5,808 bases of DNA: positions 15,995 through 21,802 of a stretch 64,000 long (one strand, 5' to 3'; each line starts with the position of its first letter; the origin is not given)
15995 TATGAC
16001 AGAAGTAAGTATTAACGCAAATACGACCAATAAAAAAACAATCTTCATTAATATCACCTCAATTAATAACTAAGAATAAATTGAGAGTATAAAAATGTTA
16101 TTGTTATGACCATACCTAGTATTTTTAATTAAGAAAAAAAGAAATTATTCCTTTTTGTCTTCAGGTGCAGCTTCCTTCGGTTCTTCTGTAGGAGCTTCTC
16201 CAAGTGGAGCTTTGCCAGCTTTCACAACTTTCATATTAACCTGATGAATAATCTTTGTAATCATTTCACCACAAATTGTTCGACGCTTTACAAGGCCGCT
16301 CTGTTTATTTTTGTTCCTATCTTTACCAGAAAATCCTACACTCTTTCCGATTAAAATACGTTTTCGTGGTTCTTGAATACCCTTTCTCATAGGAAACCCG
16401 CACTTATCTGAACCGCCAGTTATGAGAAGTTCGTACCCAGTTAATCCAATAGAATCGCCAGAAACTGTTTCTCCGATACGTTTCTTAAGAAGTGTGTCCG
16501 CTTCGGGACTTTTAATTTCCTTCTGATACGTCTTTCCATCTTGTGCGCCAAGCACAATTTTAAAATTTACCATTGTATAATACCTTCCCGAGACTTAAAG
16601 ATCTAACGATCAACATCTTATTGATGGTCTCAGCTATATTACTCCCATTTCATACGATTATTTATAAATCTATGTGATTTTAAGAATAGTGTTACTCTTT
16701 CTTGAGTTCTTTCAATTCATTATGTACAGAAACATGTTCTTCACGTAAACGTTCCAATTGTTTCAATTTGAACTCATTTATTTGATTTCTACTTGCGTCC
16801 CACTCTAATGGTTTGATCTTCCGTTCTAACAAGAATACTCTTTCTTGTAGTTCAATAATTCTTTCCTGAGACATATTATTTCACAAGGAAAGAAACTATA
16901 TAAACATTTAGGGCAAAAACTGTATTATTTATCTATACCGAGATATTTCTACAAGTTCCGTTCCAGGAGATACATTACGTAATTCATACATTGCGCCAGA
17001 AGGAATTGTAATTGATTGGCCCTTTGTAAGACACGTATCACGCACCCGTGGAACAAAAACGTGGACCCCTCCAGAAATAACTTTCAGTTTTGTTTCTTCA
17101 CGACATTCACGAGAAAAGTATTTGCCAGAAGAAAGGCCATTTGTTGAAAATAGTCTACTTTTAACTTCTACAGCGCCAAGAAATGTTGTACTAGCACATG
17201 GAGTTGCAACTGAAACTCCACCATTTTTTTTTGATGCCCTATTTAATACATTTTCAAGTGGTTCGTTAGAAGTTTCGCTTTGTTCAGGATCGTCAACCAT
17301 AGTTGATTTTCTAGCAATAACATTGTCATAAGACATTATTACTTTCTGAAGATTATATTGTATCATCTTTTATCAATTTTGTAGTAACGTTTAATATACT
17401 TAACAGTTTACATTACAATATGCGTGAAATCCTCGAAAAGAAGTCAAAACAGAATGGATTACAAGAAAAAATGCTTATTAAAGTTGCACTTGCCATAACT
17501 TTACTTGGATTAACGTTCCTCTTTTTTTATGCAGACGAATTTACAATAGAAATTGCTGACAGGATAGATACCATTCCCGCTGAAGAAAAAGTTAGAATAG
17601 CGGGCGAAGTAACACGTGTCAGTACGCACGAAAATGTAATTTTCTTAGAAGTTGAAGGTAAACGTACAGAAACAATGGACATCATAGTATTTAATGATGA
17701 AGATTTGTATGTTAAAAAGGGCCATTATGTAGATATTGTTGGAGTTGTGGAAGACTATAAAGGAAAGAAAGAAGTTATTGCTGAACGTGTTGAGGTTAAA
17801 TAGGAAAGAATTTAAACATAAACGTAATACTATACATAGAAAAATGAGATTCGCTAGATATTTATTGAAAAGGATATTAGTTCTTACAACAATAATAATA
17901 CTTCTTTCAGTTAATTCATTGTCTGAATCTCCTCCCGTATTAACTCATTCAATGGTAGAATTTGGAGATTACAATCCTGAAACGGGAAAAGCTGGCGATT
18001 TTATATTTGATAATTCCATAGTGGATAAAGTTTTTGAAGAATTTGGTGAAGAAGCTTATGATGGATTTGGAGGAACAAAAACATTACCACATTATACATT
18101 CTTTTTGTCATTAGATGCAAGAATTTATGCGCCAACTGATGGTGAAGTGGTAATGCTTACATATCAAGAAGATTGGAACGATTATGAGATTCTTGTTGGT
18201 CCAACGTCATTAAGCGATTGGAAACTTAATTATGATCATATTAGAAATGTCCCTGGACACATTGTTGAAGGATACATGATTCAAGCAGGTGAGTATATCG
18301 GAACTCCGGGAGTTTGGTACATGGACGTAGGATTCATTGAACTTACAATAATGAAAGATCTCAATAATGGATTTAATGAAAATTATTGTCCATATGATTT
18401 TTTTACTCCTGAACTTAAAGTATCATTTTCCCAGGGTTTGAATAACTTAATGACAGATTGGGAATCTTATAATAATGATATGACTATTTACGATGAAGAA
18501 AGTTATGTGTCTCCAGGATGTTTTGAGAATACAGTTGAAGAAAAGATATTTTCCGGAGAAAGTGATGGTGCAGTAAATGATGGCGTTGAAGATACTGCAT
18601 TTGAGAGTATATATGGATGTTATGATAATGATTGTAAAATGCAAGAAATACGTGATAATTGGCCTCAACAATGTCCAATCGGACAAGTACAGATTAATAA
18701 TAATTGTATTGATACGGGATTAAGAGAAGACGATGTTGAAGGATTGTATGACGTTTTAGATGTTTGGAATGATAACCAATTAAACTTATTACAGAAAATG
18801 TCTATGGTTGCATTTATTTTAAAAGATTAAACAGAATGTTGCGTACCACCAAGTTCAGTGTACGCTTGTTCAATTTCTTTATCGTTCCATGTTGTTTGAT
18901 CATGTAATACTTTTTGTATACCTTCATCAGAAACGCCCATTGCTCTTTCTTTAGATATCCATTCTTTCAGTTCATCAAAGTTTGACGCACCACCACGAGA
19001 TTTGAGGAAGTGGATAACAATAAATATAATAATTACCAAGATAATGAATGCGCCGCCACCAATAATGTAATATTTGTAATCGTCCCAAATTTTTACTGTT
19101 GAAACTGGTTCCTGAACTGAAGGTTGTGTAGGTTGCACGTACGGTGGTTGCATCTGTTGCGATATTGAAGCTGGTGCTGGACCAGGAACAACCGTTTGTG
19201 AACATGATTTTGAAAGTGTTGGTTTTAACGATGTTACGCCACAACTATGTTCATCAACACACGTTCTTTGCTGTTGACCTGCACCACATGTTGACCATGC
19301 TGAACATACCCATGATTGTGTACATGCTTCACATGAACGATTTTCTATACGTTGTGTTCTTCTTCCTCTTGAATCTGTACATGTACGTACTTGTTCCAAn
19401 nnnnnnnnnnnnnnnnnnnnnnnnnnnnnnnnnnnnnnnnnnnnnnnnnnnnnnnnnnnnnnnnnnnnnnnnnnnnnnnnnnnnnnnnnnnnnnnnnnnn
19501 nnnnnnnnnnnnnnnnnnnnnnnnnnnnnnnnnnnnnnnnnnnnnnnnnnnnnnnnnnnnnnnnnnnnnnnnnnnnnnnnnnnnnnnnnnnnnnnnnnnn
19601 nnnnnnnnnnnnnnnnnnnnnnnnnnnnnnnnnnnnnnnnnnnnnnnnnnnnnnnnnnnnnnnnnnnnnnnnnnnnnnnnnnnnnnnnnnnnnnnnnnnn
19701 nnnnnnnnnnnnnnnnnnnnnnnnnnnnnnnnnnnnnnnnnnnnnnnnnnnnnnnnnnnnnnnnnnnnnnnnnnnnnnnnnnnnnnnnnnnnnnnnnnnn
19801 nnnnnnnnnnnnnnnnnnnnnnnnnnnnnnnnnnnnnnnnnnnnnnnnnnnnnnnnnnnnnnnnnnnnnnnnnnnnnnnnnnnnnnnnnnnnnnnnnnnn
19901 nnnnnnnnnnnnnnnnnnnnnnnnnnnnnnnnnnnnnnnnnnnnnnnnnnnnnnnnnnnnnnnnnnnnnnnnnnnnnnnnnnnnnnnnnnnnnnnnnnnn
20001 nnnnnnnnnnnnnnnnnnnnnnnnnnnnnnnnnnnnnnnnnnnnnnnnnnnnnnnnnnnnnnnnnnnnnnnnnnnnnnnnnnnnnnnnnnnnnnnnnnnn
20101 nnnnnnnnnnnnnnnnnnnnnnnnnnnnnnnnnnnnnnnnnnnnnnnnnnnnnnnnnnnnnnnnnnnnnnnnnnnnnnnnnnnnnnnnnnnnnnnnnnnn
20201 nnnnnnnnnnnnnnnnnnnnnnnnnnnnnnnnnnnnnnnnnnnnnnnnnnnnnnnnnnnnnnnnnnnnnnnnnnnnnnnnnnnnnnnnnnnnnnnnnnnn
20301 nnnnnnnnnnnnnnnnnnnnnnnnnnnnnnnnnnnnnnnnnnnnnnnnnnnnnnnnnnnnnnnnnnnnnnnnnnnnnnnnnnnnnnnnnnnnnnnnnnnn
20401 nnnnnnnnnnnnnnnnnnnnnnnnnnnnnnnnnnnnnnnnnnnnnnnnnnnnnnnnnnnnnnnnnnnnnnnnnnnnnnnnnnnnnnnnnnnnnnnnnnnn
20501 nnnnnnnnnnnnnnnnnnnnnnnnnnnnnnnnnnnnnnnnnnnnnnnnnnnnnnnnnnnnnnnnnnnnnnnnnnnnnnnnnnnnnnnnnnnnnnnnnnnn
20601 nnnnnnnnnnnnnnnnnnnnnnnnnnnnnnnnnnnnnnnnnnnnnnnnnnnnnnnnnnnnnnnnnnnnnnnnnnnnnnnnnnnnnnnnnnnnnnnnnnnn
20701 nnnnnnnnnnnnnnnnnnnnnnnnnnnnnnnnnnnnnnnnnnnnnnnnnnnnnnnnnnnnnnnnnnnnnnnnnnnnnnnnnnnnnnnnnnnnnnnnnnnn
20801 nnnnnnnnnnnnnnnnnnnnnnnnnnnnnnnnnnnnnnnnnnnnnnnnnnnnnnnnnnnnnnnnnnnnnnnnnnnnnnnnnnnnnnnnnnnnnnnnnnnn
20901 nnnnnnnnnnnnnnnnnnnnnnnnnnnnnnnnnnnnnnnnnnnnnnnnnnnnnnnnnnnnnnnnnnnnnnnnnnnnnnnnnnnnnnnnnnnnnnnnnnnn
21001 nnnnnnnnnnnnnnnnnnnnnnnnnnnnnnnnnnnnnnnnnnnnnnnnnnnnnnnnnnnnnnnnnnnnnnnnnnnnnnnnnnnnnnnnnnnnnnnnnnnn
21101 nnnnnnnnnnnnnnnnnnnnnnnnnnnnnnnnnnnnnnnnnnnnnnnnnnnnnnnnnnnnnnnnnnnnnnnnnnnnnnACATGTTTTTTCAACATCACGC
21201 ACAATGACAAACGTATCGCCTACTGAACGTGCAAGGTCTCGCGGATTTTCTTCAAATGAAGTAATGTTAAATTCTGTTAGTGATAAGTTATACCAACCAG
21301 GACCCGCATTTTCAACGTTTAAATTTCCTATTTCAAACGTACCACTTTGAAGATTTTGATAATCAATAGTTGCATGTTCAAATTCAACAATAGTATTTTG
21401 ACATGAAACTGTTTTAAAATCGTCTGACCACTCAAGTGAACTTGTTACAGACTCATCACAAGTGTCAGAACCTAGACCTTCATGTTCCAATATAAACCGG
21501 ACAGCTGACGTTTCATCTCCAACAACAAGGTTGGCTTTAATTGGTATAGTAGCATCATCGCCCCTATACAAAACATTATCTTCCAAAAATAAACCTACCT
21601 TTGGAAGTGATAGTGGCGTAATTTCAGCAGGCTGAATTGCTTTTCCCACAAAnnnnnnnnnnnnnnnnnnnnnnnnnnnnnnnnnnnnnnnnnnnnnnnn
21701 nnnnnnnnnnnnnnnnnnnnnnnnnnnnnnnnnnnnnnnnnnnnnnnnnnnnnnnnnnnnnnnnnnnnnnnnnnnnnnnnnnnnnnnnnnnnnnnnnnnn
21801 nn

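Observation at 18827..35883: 17-kb, nine-gene co-directional operon of giant Cys-rich secreted surface proteins.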

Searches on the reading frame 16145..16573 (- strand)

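Call 8: search_protein_families(library=pfam, proteins=[window:16145-16573:-], max_evalue=0.001)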
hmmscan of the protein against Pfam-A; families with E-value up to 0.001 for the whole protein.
window:16145-16573:- (142 aa): 1 family
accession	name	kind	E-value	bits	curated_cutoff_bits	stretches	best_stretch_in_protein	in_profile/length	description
PF01092.24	Ribosomal_S6e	-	8.1e-28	97.2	26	1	6-125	3-121/125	Ribosomal protein S6e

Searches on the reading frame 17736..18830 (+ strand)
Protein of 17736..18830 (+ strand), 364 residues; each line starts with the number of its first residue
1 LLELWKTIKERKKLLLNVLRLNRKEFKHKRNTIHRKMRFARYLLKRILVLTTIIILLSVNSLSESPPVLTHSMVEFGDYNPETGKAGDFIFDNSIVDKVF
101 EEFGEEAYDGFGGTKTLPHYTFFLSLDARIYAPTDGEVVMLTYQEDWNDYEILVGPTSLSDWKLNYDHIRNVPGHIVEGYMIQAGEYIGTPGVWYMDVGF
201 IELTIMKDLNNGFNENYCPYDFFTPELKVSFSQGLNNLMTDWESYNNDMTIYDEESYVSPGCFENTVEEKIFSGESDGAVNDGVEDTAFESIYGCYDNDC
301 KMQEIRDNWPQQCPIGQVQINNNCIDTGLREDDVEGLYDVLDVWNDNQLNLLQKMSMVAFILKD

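Call 7: search_protein_families(library=pfam, proteins=[window:17736-18830:+], max_evalue=0.01)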
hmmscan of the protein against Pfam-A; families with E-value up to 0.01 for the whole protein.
window:17736-18830:+ (364 aa): 0 families

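Call 33: search_protein_families(library=ncbifam, proteins=[window:17736-18830:+], max_evalue=0.1)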
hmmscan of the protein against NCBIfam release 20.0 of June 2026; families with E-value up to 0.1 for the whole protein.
window:17736-18830:+ (364 aa): 0 families

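Call 90: search_protein_families(library=pfam, proteins=[window:17736-18830:+], max_evalue=5)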
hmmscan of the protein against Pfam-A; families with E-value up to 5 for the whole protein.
window:17736-18830:+ (364 aa): 2 families
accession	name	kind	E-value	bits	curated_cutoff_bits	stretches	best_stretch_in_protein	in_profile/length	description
PF01551.29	Peptidase_M23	-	0.014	16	28.7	1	125-192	11-73/96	Peptidase family M23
PF00957.27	Synaptobrevin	-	0.18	12.1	26.4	1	19-59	43-83/89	Synaptobrevin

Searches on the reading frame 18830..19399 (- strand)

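Call 90: search_protein_families(library=pfam, proteins=[window:18830-19399:-], max_evalue=5)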
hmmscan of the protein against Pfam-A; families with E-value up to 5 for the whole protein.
window:18830-19399:- (190 aa): 2 families
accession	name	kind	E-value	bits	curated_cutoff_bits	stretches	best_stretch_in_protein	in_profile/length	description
PF00957.27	Synaptobrevin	-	0.035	14.3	26.4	1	104-129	62-87/89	Synaptobrevin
PF05339.17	DUF739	-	0.048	14.2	27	1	152-180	24-52/69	Protein of unknown function (DUF739)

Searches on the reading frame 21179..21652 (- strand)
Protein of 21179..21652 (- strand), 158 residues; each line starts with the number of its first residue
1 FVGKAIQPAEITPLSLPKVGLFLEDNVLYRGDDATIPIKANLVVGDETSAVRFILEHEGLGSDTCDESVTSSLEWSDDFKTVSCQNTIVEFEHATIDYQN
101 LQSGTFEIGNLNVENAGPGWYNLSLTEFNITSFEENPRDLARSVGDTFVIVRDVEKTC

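Call 19: search_protein_families(library=pfam, proteins=[window:21179-21652:-], max_evalue=10)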
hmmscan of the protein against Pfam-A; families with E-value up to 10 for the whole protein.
seq(158 aa): 0 families
